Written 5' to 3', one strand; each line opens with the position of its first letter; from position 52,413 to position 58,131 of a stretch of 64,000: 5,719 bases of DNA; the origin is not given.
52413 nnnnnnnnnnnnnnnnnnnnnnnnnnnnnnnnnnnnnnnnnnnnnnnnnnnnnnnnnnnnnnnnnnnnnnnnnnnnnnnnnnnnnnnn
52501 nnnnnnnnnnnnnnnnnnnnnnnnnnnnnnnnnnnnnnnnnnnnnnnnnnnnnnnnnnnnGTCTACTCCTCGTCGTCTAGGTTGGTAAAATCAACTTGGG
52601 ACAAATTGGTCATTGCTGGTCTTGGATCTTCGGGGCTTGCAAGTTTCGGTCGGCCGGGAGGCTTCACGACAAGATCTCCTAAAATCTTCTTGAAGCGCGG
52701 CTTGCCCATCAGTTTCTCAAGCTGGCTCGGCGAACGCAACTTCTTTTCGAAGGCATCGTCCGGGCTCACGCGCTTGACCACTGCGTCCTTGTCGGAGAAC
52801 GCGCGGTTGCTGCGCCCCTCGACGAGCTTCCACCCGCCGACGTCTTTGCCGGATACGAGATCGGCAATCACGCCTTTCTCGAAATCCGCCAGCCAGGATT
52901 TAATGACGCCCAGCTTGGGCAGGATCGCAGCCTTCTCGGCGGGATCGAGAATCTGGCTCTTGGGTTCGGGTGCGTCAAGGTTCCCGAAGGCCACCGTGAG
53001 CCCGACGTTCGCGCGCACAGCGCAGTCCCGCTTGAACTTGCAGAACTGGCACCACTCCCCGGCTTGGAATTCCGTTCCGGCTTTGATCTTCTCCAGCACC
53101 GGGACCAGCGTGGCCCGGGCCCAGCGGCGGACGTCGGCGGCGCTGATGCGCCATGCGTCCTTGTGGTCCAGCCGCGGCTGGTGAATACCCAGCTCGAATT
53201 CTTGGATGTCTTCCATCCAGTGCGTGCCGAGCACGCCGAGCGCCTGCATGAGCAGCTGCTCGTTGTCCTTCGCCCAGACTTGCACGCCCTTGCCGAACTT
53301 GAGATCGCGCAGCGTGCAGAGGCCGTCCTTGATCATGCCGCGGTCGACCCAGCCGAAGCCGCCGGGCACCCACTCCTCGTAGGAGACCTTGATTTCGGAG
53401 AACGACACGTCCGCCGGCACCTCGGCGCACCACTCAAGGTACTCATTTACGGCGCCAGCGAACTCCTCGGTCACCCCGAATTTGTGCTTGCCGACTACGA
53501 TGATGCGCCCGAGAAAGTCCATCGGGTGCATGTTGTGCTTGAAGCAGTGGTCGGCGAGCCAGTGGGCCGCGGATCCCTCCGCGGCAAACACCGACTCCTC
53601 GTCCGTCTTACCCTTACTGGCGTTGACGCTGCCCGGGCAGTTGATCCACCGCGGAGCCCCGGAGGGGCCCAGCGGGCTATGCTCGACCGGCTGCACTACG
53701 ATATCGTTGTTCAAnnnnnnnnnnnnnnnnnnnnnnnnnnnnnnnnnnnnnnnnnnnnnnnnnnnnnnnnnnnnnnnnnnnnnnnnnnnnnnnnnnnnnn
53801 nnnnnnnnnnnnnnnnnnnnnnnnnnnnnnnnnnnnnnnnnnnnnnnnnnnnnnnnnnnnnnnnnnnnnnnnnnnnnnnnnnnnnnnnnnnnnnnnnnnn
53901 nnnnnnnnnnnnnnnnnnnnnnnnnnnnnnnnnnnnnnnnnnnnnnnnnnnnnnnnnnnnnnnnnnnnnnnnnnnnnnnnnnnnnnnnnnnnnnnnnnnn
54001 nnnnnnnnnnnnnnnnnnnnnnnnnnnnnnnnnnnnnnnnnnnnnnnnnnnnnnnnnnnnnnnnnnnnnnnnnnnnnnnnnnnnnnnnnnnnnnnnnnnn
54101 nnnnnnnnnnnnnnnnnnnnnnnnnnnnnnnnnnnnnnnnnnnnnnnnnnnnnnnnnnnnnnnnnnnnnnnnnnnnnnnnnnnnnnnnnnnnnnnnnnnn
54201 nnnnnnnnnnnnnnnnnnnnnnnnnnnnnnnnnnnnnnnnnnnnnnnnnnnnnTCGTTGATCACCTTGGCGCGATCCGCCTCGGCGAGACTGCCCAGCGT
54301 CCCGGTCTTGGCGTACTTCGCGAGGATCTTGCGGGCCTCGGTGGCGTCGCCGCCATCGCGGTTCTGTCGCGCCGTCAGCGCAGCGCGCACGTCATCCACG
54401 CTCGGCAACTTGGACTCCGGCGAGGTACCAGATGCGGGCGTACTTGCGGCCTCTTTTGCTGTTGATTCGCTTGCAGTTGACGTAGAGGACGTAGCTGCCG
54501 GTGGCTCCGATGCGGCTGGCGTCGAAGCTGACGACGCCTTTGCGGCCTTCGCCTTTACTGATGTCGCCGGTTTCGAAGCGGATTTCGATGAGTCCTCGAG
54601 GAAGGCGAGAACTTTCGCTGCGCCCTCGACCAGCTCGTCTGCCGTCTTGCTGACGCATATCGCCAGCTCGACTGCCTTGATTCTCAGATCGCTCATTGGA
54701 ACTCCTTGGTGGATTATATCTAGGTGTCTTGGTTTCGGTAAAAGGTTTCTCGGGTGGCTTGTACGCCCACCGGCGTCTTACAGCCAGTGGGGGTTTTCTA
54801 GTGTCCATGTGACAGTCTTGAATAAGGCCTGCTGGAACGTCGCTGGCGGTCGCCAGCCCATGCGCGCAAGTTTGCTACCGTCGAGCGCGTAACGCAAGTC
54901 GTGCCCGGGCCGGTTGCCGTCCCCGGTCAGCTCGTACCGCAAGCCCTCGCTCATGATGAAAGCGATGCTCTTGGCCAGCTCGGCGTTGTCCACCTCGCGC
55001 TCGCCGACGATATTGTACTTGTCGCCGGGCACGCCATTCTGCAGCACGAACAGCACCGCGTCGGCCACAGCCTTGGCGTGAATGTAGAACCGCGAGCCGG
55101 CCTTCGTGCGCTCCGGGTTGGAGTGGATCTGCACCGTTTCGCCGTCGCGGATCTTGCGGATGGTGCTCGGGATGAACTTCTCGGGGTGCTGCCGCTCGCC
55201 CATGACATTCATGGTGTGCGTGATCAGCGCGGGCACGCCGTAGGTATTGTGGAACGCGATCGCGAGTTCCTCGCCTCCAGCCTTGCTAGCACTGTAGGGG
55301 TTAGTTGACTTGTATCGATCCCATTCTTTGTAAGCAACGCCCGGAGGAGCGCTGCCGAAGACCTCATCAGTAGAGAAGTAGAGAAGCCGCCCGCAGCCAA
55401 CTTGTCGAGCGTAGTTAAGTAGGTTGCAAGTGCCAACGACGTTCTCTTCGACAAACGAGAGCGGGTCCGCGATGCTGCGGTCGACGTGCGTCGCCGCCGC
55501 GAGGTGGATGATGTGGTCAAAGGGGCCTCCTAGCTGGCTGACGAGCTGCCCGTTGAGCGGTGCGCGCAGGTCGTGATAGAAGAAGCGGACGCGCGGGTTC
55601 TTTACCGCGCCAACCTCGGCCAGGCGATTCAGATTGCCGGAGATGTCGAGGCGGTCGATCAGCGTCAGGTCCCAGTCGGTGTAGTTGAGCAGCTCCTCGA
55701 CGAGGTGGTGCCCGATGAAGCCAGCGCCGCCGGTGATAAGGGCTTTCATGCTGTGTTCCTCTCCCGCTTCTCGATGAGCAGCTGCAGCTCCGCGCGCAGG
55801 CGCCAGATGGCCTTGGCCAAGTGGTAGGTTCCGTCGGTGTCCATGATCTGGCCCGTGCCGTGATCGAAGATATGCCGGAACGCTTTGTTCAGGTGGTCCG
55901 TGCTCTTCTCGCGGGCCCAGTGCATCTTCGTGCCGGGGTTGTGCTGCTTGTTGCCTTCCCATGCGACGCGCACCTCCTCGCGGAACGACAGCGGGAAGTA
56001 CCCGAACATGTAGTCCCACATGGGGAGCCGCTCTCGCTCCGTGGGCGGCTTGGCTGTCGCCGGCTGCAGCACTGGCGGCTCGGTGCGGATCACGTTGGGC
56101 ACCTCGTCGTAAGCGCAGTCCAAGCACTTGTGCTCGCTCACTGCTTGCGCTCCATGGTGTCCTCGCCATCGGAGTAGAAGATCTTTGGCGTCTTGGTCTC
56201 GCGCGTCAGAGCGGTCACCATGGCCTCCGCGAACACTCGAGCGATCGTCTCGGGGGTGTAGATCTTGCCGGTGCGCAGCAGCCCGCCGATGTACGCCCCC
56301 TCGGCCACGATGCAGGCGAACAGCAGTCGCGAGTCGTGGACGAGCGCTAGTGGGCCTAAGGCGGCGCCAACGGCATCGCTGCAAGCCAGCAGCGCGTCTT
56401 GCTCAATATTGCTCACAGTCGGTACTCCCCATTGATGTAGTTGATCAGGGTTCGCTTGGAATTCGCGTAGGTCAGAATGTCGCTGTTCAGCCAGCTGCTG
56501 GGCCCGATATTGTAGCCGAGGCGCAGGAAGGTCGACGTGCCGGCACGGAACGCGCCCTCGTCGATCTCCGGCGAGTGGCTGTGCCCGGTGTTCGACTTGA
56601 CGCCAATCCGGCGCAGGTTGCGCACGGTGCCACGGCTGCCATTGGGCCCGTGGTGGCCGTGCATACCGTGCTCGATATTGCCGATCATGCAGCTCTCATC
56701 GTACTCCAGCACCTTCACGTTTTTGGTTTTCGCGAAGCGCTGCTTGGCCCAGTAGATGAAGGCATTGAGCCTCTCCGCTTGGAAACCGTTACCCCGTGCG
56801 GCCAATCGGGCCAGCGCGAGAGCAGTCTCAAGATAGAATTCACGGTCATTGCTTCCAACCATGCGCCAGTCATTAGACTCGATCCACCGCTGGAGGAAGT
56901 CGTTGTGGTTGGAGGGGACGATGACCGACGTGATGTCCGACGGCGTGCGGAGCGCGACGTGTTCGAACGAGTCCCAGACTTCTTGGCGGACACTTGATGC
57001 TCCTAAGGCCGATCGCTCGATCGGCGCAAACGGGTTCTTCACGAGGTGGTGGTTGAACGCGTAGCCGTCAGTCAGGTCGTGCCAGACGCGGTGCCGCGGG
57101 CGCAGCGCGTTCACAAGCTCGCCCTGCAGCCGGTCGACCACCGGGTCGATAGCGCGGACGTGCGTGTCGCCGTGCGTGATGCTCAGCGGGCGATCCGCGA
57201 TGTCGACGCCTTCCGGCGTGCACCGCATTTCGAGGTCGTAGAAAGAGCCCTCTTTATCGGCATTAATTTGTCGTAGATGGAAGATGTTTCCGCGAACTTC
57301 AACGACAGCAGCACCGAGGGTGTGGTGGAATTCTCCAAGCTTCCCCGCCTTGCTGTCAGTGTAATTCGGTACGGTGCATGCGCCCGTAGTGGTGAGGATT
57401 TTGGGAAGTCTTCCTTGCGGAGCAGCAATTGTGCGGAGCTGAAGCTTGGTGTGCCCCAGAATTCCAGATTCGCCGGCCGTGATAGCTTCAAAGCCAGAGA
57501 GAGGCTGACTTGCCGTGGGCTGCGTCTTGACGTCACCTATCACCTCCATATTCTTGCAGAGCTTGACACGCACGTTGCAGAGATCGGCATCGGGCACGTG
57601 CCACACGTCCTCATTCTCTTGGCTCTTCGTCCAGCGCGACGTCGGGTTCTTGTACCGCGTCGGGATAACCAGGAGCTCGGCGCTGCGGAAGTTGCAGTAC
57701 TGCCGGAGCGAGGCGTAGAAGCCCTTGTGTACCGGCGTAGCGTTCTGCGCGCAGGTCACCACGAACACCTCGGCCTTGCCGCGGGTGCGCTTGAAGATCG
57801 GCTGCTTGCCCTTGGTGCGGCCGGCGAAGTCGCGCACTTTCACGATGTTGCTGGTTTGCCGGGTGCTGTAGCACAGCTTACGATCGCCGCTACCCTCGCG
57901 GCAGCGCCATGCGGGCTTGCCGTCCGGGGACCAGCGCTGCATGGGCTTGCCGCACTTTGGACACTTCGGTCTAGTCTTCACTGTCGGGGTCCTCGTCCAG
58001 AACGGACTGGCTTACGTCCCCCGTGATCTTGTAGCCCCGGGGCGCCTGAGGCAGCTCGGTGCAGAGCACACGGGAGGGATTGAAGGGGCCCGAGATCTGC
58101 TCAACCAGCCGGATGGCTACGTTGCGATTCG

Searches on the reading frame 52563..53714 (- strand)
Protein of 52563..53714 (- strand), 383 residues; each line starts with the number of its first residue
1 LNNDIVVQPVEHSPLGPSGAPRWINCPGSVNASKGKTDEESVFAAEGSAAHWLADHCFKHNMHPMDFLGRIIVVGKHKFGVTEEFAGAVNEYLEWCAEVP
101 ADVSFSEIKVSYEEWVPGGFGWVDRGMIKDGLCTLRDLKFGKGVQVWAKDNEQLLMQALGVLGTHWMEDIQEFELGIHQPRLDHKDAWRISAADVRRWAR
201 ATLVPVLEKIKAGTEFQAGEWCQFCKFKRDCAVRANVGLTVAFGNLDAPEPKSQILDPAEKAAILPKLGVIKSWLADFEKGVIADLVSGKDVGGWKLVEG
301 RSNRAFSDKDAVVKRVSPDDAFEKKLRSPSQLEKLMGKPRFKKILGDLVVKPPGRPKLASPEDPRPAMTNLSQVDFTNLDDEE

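Call 10: search_protein_families(library=phrogs, proteins=[window:52563-53714:-], max_evalue=0.001)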
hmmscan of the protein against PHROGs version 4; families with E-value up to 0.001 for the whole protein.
window:52563-53714:- (383 aa): 2 families
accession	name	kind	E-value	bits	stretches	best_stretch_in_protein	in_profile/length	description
phrog_69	-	DNA, RNA and nucleotide metabolism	3.4e-95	320.9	1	8-382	83-479/501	exonuclease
phrog_3953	-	DNA, RNA and nucleotide metabolism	6.5e-14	53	1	11-186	12-156/186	exonuclease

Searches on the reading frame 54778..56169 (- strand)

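Call 10: search_protein_families(library=phrogs, proteins=[window:54778-56169:-], max_evalue=0.001)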
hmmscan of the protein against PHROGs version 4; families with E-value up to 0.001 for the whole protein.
window:54778-56169:- (463 aa): 1 family
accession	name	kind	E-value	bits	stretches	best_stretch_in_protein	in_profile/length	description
phrog_540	-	DNA, RNA and nucleotide metabolism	3.5e-88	297.7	1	137-462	289-600/715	nucleotide-sugar epimerase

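Call 87: search_protein_families(library=pfam, proteins=[window:54778-56169:-], max_evalue=0.001)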
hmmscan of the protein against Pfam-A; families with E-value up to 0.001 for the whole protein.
window:54778-56169:- (463 aa): 6 families
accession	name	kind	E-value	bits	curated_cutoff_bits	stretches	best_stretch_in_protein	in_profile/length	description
PF01370.27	Epimerase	-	4.4e-49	167.5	20.9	1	143-387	1-239/240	NAD dependent epimerase/dehydratase family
PF16363.11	GDP_Man_Dehyd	-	1.2e-48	166.8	27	1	144-449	1-329/332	GDP-mannose 4,6 dehydratase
PF04321.23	RmlD_sub_bind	-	3.6e-14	52.9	27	1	141-403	1-228/287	RmlD substrate binding domain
PF01073.25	3Beta_HSD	-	1.3e-13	51.1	22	1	144-308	1-162/280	3-beta hydroxysteroid dehydrogenase/isomerase family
PF07993.18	NAD_binding_4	-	1.7e-13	50.8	20.1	1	145-326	1-211/258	Male sterility protein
PF02719.21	Polysacc_synt_2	-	1.7e-12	47.6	20.2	1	144-402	2-243/293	Polysaccharide biosynthesis protein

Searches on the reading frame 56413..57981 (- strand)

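Call 10: search_protein_families(library=phrogs, proteins=[window:56413-57981:-], max_evalue=0.001)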
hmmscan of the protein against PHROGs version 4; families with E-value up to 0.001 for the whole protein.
window:56413-57981:- (522 aa): 1 family
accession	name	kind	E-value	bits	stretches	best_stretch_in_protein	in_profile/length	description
phrog_1745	-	other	2.6e-140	469.7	1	51-520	69-540/542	DNA transfer protein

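Call 87: search_protein_families(library=pfam, proteins=[window:56413-57981:-], max_evalue=0.001)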
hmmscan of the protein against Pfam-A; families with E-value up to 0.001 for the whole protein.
window:56413-57981:- (522 aa): 0 families
